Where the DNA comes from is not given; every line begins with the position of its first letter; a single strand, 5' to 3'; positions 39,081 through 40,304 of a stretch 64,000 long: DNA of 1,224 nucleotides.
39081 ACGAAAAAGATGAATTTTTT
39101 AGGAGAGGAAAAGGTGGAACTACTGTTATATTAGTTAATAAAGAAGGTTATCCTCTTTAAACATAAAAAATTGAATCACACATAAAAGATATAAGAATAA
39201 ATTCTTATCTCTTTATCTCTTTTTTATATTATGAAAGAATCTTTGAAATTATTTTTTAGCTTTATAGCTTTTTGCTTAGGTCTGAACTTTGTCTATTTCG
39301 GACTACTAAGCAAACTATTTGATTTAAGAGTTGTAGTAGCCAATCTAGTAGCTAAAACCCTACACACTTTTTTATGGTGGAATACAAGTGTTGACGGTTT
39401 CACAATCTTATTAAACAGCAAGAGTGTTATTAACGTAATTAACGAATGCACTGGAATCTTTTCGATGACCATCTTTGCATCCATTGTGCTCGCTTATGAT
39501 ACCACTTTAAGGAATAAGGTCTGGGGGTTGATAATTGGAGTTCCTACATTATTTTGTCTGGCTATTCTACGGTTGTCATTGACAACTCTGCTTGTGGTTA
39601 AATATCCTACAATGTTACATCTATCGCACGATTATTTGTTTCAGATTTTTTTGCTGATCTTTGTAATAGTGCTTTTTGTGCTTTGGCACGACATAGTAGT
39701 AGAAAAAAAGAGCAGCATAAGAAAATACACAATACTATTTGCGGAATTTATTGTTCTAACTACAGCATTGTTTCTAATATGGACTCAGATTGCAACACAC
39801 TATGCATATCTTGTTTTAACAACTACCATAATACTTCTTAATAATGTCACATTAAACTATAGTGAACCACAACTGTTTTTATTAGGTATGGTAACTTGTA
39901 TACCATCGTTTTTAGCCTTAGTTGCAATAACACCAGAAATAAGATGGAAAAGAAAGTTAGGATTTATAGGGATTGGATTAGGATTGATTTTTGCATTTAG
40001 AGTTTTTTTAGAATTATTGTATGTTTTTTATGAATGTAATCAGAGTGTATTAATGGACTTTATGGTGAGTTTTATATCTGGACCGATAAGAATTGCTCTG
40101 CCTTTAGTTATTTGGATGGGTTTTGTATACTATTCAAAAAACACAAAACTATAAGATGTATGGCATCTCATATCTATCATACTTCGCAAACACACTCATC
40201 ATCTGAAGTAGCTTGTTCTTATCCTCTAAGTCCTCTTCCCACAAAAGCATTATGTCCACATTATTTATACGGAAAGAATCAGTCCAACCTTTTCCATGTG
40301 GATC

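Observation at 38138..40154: Archaeosortase-family protein adjacent to a PEF-CTERM-tailed secreted glycoprotein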

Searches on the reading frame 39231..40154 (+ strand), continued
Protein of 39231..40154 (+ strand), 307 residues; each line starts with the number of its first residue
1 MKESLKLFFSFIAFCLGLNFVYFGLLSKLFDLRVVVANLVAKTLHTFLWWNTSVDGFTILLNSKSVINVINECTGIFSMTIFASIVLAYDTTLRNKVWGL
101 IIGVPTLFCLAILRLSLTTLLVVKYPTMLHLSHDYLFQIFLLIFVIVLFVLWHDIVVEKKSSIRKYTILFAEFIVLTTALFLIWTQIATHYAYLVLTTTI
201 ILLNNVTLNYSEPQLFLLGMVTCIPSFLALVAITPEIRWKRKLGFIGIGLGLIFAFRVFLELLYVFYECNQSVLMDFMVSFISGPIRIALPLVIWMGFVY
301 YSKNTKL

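Call 62: search_protein_families(library=ncbifam, proteins=[L006:3231-4076:+], max_evalue=10)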
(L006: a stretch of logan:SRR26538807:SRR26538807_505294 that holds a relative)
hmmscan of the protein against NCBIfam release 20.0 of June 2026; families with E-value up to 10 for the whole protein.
L006:3231-4076:+ (281 aa): 1 family
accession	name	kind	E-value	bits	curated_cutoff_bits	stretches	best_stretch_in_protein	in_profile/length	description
TIGR00546.1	lnt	equivalog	8.7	5.4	132.9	1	80-188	11-122/395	apolipoprotein N-acyltransferase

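Call 74: search_protein_families(library=ncbifam, proteins=[P0132, P0153, P0080, P0121, P0083, P0045, P0049, P0068, P0134, P0142], max_evalue=1e-8)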
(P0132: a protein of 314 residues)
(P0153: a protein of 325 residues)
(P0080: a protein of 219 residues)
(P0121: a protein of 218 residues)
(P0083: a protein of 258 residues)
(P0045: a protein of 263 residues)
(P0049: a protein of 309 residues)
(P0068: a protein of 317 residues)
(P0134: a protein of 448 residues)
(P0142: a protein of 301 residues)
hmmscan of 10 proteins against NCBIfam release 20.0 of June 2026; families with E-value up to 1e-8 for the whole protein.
P0132 (314 aa): 5 families
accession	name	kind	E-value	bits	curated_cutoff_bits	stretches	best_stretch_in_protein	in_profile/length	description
TIGR04177.1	exosort_XrtH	exception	1.2e-21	77.3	86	1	216-307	64-153/158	exosortase H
TIGR04144.1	archaeo_VPXXXP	exception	5e-16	59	150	1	216-311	62-155/156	archaeosortase B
TIGR04178.1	exo_archaeo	signature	5.9e-15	55.3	23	1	218-306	1-94/97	exosortase/archaeosortase family protein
NF046081.1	exosort_XrtX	exception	7.1e-15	55.3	170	1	218-308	73-161/168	exosortase X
TIGR04128.1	exoso_Fjoh_1448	exception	6.5e-13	49.3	90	1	216-307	81-170/174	exosortase family protein XrtF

P0153 (325 aa): 6 families
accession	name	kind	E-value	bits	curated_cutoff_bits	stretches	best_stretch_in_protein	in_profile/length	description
TIGR04177.1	exosort_XrtH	exception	4.8e-23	81.9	86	1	209-300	64-155/158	exosortase H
NF046081.1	exosort_XrtX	exception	1e-19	71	170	1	212-301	74-163/168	exosortase X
TIGR04144.1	archaeo_VPXXXP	exception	5.3e-19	68.7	150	1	212-302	65-155/156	archaeosortase B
TIGR04128.1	exoso_Fjoh_1448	exception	3e-17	63.4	90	1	209-299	81-171/174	exosortase family protein XrtF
TIGR04178.1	exo_archaeo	signature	9.6e-16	57.9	23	1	211-297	1-94/97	exosortase/archaeosortase family protein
TIGR04300.1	exosort_XrtM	exception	1.8e-09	38.2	125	1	213-296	57-140/150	exosortase family protein XrtM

P0080 (219 aa): 6 families
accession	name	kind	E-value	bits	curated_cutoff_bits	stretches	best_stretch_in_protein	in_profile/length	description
NF046081.1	exosort_XrtX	exception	2.7e-20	73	170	1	51-218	2-164/168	exosortase X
TIGR04144.1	archaeo_VPXXXP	exception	4.4e-20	72.2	150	1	124-218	61-155/156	archaeosortase B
TIGR04177.1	exosort_XrtH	exception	3.2e-19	69.5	86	1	123-215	62-154/158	exosortase H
TIGR04128.1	exoso_Fjoh_1448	exception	7.4e-19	68.6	90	1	53-217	8-173/174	exosortase family protein XrtF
TIGR04178.1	exo_archaeo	signature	6.2e-15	55.3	23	1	127-212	1-93/97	exosortase/archaeosortase family protein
TIGR04300.1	exosort_XrtM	exception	2e-10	41.3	125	1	127-212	55-140/150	exosortase family protein XrtM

P0121 (218 aa): 5 families
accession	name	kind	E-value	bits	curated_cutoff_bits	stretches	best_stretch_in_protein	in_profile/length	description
TIGR04177.1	exosort_XrtH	exception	1.8e-24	86.5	86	1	109-208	53-152/158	exosortase H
TIGR04144.1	archaeo_VPXXXP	exception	1.4e-20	73.8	150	1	108-213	50-155/156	archaeosortase B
TIGR04178.1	exo_archaeo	signature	2.8e-14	53.2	23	1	122-207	2-93/97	exosortase/archaeosortase family protein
NF046081.1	exosort_XrtX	exception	5e-13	49.3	170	1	121-213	73-164/168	exosortase X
TIGR04128.1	exoso_Fjoh_1448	exception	7.8e-09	36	90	0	18-212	2-173/174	exosortase family protein XrtF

P0083 (258 aa): 6 families
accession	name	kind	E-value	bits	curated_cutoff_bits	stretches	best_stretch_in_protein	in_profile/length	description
TIGR04177.1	exosort_XrtH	exception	1.3e-24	87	86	1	41-191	2-156/158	exosortase H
TIGR04178.1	exo_archaeo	signature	2.5e-14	53.3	23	1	101-190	1-95/97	exosortase/archaeosortase family protein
NF046081.1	exosort_XrtX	exception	5.2e-14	52.5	170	1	70-197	38-166/168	exosortase X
TIGR04144.1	archaeo_VPXXXP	exception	1.5e-13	50.9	150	1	45-188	6-151/156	archaeosortase B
TIGR04300.1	exosort_XrtM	exception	3.9e-09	37.1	125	1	91-189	45-143/150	exosortase family protein XrtM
TIGR04124.1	archaeo_artE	exception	6e-09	36.1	95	1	94-189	56-150/153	archaeosortase family protein ArtE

P0045 (263 aa): 7 families
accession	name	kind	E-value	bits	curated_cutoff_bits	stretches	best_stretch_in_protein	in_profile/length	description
TIGR04144.1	archaeo_VPXXXP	exception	1e-25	90.5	150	1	109-262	4-155/156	archaeosortase B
TIGR04177.1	exosort_XrtH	exception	7.8e-25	87.7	86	1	109-260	3-155/158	exosortase H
NF046081.1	exosort_XrtX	exception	5.3e-17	62.2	170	1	105-260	3-159/168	exosortase X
TIGR04178.1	exo_archaeo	signature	2.3e-15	56.7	23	1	171-260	1-95/97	exosortase/archaeosortase family protein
TIGR04300.1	exosort_XrtM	exception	9.7e-12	45.6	125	1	155-256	39-140/150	exosortase family protein XrtM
TIGR04125.1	exosort_PGF_TRM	exception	1e-10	41.5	75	1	94-233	65-204/271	archaeosortase A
TIGR04128.1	exoso_Fjoh_1448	exception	6.7e-09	36.2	90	0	102-259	4-171/174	exosortase family protein XrtF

P0049 (309 aa): 5 families
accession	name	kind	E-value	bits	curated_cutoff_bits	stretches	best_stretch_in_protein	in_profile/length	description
NF046081.1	exosort_XrtX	exception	1.2e-17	64.3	170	1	9-128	42-165/168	exosortase X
TIGR04144.1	archaeo_VPXXXP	exception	1.4e-17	64.1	150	1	2-127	28-155/156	archaeosortase B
TIGR04177.1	exosort_XrtH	exception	8.9e-17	61.5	86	1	4-126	32-156/158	exosortase H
TIGR04300.1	exosort_XrtM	exception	1.4e-12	48.3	125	1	24-122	43-141/150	exosortase family protein XrtM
TIGR04178.1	exo_archaeo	signature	9.3e-10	38.7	23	1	37-122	2-95/97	exosortase/archaeosortase family protein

P0068 (317 aa): 7 families
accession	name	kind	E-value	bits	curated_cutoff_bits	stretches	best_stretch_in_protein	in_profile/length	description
TIGR04177.1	exosort_XrtH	exception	2.7e-22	79.4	86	1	35-186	2-155/158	exosortase H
NF046081.1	exosort_XrtX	exception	3.6e-16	59.5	170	1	59-187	31-160/168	exosortase X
TIGR04144.1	archaeo_VPXXXP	exception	7e-15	55.3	150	1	65-183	30-150/156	archaeosortase B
TIGR04178.1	exo_archaeo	signature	5.4e-14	52.2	23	1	97-185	1-94/97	exosortase/archaeosortase family protein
TIGR04125.1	exosort_PGF_TRM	exception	3.7e-11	43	75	1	54-164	95-210/271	archaeosortase A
TIGR04124.1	archaeo_artE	exception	5.9e-11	42.6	95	1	59-184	28-149/153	archaeosortase family protein ArtE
TIGR04300.1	exosort_XrtM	exception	2.1e-09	38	125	1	82-188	40-146/150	exosortase family protein XrtM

P0134 (448 aa): 8 families
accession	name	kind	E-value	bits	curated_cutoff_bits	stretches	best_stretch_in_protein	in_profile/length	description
TIGR04177.1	exosort_XrtH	exception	2.8e-17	63.2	86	1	64-216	1-154/158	exosortase H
NF046081.1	exosort_XrtX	exception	1.8e-16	60.5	170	1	64-219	5-164/168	exosortase X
TIGR04178.1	exo_archaeo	signature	3.2e-14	53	23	1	127-215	1-93/97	exosortase/archaeosortase family protein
TIGR04144.1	archaeo_VPXXXP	exception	2.4e-13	50.3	150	1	65-217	3-153/156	archaeosortase B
TIGR04128.1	exoso_Fjoh_1448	exception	8.3e-13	48.9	90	1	65-217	10-172/174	exosortase family protein XrtF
TIGR04125.1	exosort_PGF_TRM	exception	2.2e-10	40.4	75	1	72-180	83-197/271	archaeosortase A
TIGR04300.1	exosort_XrtM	exception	7e-10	39.5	125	1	93-218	20-144/150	exosortase family protein XrtM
NF033505.2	paceosortase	exception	7.4e-09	35.9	80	1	106-216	39-147/167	pacearchaeosortase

P0142 (301 aa): 10 families
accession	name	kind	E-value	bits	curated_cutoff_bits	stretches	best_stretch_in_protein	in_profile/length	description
TIGR04144.1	archaeo_VPXXXP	exception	4.5e-20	72.2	150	1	19-111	57-151/156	archaeosortase B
TIGR04177.1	exosort_XrtH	exception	7.4e-19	68.3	86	1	20-111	62-153/158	exosortase H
TIGR04178.1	exo_archaeo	signature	1.6e-18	66.8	23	1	25-110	2-94/97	exosortase/archaeosortase family protein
NF046081.1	exosort_XrtX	exception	8.8e-17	61.5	170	1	4-116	50-165/168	exosortase X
TIGR04128.1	exoso_Fjoh_1448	exception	8e-14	52.2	90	1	25-114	84-173/174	exosortase family protein XrtF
TIGR04300.1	exosort_XrtM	exception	1e-11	45.5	125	1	22-109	53-140/150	exosortase family protein XrtM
TIGR04124.1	archaeo_artE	exception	1.8e-11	44.3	95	1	13-110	52-148/153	archaeosortase family protein ArtE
TIGR04125.1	exosort_PGF_TRM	exception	4.3e-11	42.8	75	1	5-76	120-196/271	archaeosortase A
NF033505.2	paceosortase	exception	9.9e-10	38.8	80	1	15-115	49-150/167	pacearchaeosortase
NF046083.1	exosort_XrtY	exception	8.2e-09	35.6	160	1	4-91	63-150/168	exosortase Y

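Call 75: find_related_loci(query=A1, collection=metagenome_contigs, flank=10000)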
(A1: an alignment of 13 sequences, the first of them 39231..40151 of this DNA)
Query A1 (307 aa) in metagenome_contigs; peptide patterns used: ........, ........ (x = any residue, [..] = any of these).
153 stretches matched a pattern, but none encodes a relative of the query by tblastn (E <= 1e-3).

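Call 95: search_dna_similar(query=window:39231-40151:+, collection=phages, mode=protein, max_evalue=0.01, max_rows=10)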
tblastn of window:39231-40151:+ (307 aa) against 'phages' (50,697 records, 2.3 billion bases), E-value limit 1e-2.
No match.

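Call 96: search_dna_similar(query=window:39231-40151:+, collection=plasmids, mode=protein, max_evalue=0.01, max_rows=10)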
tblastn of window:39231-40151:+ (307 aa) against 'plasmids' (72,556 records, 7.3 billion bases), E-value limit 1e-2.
No match.

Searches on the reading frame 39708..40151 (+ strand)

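Call 26: search_protein_families(library=ncbifam, proteins=[window:39708-40151:+], max_evalue=10)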
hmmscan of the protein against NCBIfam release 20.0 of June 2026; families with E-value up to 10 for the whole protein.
window:39708-40151:+ (148 aa): 1 family
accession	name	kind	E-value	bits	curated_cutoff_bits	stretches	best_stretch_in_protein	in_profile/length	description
NF046081.1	exosort_XrtX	exception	0.54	10.2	170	1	68-144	88-163/168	exosortase X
